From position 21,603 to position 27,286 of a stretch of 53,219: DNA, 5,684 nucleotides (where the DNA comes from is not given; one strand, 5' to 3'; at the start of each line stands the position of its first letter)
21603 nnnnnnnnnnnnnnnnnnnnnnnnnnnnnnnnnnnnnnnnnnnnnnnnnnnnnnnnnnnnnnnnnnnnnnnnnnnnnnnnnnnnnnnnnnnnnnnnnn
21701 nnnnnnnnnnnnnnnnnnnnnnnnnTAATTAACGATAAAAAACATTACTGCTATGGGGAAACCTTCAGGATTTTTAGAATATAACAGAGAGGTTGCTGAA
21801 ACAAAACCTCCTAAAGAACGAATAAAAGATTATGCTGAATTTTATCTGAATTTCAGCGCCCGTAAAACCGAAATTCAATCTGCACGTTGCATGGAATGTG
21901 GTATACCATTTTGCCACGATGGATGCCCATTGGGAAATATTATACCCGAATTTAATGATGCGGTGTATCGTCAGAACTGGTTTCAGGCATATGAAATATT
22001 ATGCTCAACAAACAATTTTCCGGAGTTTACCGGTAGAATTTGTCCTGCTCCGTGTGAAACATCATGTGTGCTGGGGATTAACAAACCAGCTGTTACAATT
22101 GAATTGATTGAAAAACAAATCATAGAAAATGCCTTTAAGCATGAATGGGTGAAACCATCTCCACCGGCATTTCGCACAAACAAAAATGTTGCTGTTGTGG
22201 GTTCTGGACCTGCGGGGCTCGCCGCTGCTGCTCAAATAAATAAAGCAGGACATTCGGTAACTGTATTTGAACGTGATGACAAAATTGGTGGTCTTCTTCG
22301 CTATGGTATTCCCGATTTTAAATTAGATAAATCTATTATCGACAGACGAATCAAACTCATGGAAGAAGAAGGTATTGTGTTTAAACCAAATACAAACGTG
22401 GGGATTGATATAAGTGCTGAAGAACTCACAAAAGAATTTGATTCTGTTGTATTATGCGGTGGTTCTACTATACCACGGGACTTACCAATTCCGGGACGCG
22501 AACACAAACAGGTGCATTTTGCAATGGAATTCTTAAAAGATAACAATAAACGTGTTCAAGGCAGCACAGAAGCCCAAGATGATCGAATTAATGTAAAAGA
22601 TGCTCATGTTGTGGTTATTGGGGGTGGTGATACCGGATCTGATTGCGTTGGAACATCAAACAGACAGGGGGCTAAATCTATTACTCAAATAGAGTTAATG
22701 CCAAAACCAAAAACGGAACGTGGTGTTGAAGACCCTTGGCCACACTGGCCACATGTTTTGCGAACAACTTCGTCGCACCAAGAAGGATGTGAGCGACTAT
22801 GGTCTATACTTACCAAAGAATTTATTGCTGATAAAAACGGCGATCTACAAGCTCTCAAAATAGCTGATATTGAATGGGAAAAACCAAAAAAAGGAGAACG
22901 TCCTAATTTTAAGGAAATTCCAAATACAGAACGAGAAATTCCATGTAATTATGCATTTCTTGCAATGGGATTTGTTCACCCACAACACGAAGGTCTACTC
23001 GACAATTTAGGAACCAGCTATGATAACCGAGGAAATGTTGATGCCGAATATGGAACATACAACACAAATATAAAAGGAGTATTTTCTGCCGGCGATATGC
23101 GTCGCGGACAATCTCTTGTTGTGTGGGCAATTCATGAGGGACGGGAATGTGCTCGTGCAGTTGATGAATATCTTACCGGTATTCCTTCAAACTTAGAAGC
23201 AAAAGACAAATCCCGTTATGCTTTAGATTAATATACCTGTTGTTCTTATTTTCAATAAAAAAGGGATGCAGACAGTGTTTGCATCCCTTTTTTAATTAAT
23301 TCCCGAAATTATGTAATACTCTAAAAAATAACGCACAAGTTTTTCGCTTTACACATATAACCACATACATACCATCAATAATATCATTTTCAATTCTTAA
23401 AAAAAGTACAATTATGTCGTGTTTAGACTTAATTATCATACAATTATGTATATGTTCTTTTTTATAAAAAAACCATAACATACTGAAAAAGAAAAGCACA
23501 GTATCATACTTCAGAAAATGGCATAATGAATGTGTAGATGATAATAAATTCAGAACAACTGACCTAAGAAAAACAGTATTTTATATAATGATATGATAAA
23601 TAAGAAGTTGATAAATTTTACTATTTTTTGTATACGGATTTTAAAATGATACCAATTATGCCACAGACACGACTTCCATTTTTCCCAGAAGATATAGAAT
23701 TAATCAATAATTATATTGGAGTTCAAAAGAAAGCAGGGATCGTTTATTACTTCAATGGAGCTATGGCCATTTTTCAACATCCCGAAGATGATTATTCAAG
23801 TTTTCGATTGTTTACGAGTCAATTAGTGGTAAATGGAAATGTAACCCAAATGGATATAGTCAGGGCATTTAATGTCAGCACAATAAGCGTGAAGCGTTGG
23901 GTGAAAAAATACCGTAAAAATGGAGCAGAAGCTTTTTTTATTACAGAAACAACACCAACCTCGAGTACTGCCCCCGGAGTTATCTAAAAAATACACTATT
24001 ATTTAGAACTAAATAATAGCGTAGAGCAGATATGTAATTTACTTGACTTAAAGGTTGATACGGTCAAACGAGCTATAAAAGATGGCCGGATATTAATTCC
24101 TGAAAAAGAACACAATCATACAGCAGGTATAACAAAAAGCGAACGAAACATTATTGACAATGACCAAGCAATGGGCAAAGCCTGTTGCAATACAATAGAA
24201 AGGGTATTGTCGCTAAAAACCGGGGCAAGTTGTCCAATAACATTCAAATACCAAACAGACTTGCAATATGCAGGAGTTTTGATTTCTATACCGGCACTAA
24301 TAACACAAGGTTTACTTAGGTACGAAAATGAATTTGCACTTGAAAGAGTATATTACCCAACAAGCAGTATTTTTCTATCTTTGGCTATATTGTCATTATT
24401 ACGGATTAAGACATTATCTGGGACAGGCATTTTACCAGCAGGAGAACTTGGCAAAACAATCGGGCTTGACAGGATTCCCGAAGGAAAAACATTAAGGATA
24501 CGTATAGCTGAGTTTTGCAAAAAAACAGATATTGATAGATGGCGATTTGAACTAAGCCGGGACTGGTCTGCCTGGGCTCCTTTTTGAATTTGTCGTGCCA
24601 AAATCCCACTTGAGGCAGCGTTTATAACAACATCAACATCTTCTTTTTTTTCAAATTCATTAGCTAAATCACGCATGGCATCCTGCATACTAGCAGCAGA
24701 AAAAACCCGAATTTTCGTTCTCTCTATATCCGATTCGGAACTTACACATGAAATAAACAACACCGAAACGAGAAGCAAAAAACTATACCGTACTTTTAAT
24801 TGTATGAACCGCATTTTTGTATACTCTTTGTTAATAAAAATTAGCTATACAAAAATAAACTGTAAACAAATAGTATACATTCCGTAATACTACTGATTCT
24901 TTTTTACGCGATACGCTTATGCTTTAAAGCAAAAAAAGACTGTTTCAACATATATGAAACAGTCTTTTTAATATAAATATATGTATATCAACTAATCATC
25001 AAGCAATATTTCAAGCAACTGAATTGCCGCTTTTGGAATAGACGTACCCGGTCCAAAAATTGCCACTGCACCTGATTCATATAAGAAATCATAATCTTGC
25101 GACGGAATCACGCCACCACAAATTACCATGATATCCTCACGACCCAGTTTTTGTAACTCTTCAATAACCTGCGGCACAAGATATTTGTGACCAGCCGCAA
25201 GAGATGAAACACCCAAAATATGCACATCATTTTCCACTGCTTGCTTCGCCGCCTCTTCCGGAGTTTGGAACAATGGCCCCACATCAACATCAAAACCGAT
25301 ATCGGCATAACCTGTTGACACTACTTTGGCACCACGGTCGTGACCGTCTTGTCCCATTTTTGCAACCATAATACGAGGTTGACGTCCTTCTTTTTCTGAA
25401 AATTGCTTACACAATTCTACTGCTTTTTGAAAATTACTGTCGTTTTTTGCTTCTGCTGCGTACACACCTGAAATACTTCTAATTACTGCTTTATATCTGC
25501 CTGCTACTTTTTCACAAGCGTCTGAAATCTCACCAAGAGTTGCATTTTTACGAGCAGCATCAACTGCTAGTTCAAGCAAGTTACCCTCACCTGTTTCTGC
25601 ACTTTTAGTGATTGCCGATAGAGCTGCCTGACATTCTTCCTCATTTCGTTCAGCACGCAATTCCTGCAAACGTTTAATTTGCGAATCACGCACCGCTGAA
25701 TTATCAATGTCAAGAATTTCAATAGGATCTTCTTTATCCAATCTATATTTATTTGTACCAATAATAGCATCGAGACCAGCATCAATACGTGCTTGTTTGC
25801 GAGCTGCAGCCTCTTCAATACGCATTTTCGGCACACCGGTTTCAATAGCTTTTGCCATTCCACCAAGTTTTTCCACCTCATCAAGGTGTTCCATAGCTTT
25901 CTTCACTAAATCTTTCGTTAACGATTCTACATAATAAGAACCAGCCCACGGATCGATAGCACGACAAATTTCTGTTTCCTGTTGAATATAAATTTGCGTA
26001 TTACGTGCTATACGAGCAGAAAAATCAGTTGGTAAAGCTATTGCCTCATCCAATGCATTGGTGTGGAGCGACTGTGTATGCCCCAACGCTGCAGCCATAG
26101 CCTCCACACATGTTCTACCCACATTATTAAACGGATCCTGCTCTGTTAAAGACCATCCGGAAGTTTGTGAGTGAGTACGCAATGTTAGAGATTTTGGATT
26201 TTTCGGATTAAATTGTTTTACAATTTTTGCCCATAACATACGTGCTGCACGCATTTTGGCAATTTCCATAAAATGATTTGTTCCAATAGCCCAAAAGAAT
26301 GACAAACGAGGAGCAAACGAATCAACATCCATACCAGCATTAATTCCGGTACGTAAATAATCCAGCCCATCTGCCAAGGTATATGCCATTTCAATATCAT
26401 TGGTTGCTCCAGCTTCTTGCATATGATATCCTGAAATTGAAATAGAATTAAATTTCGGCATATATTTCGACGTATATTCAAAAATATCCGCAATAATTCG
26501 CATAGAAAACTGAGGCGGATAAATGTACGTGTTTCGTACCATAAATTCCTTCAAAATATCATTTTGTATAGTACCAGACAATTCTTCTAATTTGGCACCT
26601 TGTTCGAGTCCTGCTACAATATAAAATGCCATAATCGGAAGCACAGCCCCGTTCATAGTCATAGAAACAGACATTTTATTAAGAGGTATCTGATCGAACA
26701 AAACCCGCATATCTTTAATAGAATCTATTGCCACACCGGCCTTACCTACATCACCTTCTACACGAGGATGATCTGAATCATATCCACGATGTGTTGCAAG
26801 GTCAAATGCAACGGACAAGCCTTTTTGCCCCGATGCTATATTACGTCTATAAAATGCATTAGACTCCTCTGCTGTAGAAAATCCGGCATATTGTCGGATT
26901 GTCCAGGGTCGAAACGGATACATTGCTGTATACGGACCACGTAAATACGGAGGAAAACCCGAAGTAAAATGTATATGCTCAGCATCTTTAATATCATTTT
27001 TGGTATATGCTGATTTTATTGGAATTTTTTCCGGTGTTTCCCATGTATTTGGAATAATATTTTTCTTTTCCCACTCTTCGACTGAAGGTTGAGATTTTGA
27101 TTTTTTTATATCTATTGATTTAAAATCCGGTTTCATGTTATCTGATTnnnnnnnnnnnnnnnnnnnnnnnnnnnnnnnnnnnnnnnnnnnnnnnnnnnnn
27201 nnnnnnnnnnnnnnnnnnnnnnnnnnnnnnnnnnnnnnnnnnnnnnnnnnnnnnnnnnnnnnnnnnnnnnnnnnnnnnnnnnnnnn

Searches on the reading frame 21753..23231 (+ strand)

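Call 66: search_protein_families(library=pfam, proteins=[window:21753-23231:+], max_evalue=0.00001)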
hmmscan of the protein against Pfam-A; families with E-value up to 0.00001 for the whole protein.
window:21753-23231:+ (492 aa): 11 families
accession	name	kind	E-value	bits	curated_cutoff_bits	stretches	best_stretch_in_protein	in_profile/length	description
PF07992.20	Pyr_redox_2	-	4.8e-25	89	26.1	1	145-463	2-291/291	Pyridine nucleotide-disulphide oxidoreductase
PF14691.11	Fer4_20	-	9.4e-24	83.8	25.8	1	23-131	1-112/113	Dihydroprymidine dehydrogenase domain II, 4Fe-4S cluster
PF00070.33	Pyr_redox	-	1.3e-11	45.3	22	1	145-216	1-63/82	Pyridine nucleotide-disulphide oxidoreductase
PF13450.12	NAD_binding_8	-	8.1e-10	39.3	21.9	1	148-183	1-36/68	NAD(P)-binding Rossmann-like domain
PF13738.12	Pyr_redox_3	-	8.5e-08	32.2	30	0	148-179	2-33/305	Pyridine nucleotide-disulphide oxidoreductase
PF12831.13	FAD_oxidored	-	1.2e-07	31.9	27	1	146-182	2-38/416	FAD dependent oxidoreductase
PF03486.20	HI0933_like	-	2.8e-07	30.7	50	1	145-179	2-36/244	HI0933-like protein Rossmann domain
PF01593.30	Amino_oxidase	-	4.8e-07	29.8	19.8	1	154-183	2-31/443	Flavin containing amine oxidoreductase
PF00890.30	FAD_binding_2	-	4.7e-06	26.5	20.4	1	146-180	2-36/414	FAD binding domain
PF01266.30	DAO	-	6.1e-06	26.4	27.9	1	146-179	2-35/353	FAD dependent oxidoreductase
PF01262.27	AlaDh_PNT_C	-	6.3e-06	26.2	23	0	280-308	24-53/214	Alanine dehydrogenase/PNT, C-terminal domain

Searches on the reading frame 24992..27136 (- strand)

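Call 66: search_protein_families(library=pfam, proteins=[window:24992-27136:-], max_evalue=0.00001)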
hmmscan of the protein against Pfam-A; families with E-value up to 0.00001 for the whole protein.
window:24992-27136:- (714 aa): 2 families
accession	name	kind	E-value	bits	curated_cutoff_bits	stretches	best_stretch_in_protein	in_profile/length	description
PF01642.28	MM_CoA_mutase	-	2.9e-229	762.3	22.1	1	33-546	1-512/512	Methylmalonyl-CoA mutase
PF02310.24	B12-binding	-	6.1e-18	65.2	32.1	1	588-700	2-116/121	B12 binding domain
